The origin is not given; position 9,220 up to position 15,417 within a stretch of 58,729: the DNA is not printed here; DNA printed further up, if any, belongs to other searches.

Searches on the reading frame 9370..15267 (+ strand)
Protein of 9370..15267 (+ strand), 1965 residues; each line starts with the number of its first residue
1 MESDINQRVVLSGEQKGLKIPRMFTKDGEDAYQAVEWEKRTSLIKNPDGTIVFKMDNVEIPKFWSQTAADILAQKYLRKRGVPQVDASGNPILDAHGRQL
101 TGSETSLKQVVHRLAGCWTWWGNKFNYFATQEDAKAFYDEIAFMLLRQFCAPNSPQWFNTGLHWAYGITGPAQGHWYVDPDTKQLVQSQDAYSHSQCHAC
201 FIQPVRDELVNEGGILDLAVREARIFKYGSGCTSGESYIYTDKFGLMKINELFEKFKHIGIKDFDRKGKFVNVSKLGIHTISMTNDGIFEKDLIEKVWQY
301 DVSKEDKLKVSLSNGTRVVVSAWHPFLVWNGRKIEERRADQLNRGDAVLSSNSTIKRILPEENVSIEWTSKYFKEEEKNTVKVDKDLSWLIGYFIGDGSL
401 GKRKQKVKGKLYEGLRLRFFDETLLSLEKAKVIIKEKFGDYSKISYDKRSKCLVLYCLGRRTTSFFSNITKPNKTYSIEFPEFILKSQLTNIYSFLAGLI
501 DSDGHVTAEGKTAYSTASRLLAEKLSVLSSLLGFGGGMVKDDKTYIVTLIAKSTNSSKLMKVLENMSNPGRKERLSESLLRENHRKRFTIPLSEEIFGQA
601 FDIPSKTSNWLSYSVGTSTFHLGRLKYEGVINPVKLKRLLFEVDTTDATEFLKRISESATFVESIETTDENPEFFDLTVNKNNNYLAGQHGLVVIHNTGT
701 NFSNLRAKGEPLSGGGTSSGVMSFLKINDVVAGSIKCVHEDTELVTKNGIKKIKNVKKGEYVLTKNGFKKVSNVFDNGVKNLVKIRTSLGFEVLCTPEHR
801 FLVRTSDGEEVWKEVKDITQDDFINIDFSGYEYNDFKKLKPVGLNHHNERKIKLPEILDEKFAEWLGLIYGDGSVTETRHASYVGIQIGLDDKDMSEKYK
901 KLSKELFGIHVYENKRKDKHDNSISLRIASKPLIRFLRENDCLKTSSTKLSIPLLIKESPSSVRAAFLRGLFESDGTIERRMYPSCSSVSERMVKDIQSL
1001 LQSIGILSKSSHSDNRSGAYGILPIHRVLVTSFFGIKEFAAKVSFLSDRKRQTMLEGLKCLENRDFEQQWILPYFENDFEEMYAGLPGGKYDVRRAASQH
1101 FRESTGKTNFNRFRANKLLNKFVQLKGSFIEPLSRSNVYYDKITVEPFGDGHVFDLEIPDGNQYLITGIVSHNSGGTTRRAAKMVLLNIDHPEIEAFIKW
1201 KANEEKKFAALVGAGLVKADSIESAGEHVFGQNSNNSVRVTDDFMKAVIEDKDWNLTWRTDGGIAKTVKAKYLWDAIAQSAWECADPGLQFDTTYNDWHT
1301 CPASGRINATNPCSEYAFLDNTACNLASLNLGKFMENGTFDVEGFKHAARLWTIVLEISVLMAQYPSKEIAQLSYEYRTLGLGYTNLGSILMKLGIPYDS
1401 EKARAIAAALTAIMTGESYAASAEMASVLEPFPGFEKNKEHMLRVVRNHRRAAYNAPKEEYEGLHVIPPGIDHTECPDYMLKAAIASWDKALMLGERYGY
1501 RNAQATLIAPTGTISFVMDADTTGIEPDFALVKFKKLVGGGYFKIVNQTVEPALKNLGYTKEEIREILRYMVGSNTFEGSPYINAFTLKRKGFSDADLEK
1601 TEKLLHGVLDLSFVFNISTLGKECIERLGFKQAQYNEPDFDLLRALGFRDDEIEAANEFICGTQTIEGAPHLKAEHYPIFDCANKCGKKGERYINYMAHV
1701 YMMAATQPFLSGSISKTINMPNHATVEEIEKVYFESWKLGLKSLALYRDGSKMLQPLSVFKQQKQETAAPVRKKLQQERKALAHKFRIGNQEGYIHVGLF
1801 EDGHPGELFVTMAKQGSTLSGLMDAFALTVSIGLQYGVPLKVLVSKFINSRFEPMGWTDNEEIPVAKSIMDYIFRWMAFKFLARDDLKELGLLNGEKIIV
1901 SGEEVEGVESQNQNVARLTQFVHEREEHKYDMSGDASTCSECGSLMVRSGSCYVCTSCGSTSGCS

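Call 33: search_protein_families(library=pfam, proteins=[window:9370-15267:+], max_evalue=0.001)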
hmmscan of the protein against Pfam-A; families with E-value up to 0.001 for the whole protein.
window:9370-15267:+ (1965 aa): 8 families
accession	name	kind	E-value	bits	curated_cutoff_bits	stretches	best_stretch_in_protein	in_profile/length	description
PF02867.20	Ribonuc_red_lgC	-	2.9e-120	402.8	23.9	3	1171-1568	69-444/523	Ribonucleotide reductase, barrel domain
PF08471.15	Ribonuc_red_2_N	-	4.3e-38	130.1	27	1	48-148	1-103/103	Class II vitamin B12-dependent ribonucleotide reductase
PF14890.11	Intein_splicing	-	1.3e-33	116.4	35.8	2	247-697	10-155/155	Intein splicing domain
PF14528.11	LAGLIDADG_3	-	6.4e-28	97.3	22.5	3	963-1043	2-81/82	LAGLIDADG-like domain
PF12637.14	TSCPD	-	1.3e-09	38.6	22.8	1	1785-1877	6-84/88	TSCPD domain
PF05204.19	Hom_end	-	7e-09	36.2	21.1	0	481-533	3-57/110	Homing endonuclease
PF09062.15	Endonuc_subdom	-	8.7e-05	23.7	24.4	1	389-449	13-73/98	PI-PfuI Endonuclease subdomain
PF14623.11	Vint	-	0.00026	21.3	27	0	737-803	2-66/166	Hint-domain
